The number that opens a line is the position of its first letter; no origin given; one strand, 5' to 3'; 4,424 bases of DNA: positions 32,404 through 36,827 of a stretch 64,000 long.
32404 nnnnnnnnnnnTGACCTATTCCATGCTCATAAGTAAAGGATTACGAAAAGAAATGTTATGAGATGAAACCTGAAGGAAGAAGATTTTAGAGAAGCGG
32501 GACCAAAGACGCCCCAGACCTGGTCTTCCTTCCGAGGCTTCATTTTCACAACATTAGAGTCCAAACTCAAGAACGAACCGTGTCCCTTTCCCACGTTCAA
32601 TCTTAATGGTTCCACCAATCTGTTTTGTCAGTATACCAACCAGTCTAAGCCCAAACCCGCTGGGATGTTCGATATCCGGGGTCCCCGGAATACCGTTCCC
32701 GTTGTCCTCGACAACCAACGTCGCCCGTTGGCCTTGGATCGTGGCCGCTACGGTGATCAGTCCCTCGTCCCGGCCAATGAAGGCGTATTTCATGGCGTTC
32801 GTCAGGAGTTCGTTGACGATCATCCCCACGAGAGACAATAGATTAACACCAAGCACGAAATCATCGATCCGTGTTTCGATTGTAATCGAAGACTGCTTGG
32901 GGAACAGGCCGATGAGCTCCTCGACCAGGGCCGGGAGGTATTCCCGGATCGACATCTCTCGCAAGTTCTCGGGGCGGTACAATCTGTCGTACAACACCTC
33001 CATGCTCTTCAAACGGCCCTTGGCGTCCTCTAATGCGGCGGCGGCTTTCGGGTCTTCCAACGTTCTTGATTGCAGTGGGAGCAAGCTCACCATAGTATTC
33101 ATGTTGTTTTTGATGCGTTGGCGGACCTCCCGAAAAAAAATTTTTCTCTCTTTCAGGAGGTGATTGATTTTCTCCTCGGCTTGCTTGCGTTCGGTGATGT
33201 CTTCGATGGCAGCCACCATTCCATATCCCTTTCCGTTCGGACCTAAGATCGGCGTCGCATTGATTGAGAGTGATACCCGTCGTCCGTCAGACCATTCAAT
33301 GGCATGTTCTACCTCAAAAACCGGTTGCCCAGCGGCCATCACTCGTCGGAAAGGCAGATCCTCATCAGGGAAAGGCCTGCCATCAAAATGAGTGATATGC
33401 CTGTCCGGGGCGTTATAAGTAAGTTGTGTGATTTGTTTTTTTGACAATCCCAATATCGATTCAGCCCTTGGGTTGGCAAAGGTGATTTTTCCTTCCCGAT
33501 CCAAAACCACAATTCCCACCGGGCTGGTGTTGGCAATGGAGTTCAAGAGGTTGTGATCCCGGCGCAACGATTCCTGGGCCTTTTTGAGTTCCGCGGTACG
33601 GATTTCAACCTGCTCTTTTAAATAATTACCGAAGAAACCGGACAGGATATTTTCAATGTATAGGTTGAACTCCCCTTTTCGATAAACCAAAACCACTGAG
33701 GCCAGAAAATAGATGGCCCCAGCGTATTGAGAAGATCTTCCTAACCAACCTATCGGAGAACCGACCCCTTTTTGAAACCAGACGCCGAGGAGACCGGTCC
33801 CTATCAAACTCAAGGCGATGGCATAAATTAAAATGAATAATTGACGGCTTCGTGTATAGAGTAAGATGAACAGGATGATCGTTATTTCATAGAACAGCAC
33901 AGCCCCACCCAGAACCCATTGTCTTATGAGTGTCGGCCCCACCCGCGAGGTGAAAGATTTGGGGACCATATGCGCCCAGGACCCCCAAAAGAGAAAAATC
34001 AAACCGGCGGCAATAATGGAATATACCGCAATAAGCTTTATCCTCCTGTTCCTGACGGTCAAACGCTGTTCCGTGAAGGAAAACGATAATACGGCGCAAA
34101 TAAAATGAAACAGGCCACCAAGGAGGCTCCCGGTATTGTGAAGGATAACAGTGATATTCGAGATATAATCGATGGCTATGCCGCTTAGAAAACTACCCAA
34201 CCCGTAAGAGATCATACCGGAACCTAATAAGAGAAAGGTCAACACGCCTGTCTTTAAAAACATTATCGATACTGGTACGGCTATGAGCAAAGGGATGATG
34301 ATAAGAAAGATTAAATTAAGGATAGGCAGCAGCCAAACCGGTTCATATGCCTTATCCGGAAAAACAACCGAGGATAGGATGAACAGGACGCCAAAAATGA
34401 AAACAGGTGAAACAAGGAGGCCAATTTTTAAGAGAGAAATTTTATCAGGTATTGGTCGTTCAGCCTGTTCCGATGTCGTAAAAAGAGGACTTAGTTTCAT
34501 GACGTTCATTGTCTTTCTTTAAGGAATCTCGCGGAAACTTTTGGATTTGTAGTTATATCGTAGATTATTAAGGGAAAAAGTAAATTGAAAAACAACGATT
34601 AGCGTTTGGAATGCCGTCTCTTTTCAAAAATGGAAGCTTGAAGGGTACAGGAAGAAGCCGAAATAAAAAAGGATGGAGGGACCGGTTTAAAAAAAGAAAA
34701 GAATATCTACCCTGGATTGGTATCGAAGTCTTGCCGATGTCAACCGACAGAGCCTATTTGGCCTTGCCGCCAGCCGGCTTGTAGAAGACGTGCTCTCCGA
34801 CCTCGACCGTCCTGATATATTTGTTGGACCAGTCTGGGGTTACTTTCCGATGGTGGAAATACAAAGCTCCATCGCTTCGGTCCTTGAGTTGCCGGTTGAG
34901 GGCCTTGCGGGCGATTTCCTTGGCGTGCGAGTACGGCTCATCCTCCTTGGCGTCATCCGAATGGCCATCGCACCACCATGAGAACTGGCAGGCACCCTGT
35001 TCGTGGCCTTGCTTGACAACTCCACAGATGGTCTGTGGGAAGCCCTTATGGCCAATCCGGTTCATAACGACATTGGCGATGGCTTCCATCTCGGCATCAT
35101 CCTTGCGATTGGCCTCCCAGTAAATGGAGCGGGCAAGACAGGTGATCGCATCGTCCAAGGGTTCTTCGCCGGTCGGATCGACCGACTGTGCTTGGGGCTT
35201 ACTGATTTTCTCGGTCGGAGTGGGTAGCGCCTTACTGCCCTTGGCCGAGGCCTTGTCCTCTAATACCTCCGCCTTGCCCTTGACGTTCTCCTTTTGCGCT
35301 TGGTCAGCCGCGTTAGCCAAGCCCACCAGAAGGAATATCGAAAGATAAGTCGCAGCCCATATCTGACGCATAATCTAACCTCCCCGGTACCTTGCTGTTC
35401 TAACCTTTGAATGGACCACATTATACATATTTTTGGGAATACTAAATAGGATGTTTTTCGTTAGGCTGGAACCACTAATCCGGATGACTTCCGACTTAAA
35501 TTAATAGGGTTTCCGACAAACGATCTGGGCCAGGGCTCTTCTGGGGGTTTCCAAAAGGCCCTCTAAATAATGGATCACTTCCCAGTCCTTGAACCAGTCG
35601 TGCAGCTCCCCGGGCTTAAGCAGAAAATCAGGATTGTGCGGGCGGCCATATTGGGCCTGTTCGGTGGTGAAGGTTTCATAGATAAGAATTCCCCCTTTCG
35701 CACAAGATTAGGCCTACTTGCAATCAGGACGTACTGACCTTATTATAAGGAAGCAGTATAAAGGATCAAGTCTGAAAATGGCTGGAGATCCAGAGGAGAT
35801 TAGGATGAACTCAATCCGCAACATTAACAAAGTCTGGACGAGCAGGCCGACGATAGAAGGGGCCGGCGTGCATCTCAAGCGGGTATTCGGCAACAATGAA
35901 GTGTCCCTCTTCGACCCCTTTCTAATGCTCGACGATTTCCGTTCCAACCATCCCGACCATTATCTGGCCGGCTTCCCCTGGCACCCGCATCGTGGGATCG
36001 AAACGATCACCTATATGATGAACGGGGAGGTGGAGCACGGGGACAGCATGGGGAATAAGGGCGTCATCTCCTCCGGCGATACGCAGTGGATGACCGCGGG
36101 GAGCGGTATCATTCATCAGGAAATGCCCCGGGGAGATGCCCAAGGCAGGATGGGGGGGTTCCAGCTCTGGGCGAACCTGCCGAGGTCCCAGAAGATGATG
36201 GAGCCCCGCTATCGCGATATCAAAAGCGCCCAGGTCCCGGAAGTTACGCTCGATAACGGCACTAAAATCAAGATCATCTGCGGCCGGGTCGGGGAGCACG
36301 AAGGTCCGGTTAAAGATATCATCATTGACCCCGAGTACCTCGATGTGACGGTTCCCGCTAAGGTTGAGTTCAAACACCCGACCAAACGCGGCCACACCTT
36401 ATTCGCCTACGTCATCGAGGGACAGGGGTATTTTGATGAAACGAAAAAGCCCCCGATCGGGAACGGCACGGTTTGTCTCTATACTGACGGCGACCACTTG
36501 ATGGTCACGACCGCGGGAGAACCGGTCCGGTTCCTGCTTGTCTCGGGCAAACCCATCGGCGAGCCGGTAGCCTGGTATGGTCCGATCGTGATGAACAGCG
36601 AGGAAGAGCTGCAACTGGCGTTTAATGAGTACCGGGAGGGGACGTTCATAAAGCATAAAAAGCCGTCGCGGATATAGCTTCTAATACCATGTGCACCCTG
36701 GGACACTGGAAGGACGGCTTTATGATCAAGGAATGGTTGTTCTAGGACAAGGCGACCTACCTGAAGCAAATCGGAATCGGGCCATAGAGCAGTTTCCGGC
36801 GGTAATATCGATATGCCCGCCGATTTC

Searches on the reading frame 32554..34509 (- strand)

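Call 50: search_protein_families(library=pfam, proteins=[window:32554-34509:-], max_evalue=0.00001)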
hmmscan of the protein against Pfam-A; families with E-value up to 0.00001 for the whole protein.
window:32554-34509:- (651 aa): 7 families
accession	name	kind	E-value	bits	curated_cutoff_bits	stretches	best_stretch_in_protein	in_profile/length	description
PF07568.18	HisKA_2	-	7.5e-17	61.6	22.3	1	461-533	1-73/76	Histidine kinase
PF08448.16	PAS_4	-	5.5e-13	49.5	23.1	1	327-443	2-110/110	PAS fold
PF02518.31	HATPase_c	-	1.6e-11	45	26.4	1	562-649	7-107/111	Histidine kinase-, DNA gyrase B-, and HSP90-like ATPase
PF00989.32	PAS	-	3.3e-11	43.6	22.6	1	322-438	3-113/113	PAS fold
PF13426.13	PAS_9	-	2.5e-10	41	27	1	330-440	1-103/103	PAS domain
PF13188.13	PAS_8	-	1.7e-09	37.7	21.8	1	321-363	2-42/65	PAS domain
PF13581.12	HATPase_c_2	-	3.9e-07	30.6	27.4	1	557-631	28-112/127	Histidine kinase-like ATPase domain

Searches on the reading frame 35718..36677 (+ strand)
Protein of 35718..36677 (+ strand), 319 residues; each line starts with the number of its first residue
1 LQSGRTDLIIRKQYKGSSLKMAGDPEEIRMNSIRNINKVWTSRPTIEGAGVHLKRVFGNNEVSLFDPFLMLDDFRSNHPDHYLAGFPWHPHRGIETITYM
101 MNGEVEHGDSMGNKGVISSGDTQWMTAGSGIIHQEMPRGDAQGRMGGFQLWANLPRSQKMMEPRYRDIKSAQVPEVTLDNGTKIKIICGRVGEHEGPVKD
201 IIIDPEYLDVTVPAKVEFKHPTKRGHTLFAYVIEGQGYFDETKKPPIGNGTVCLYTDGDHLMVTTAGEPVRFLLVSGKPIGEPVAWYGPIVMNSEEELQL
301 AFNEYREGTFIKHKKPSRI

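Call 50: search_protein_families(library=pfam, proteins=[window:35718-36677:+], max_evalue=0.00001)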
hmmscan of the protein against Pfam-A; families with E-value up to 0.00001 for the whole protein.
window:35718-36677:+ (319 aa): 2 families
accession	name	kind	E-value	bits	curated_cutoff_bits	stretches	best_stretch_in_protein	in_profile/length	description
PF02678.22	Pirin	-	3.3e-34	117.6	26.1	1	51-151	2-107/108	Pirin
PF05726.19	Pirin_C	-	3.1e-28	98.6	27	1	207-310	1-102/103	Pirin C-terminal cupin domain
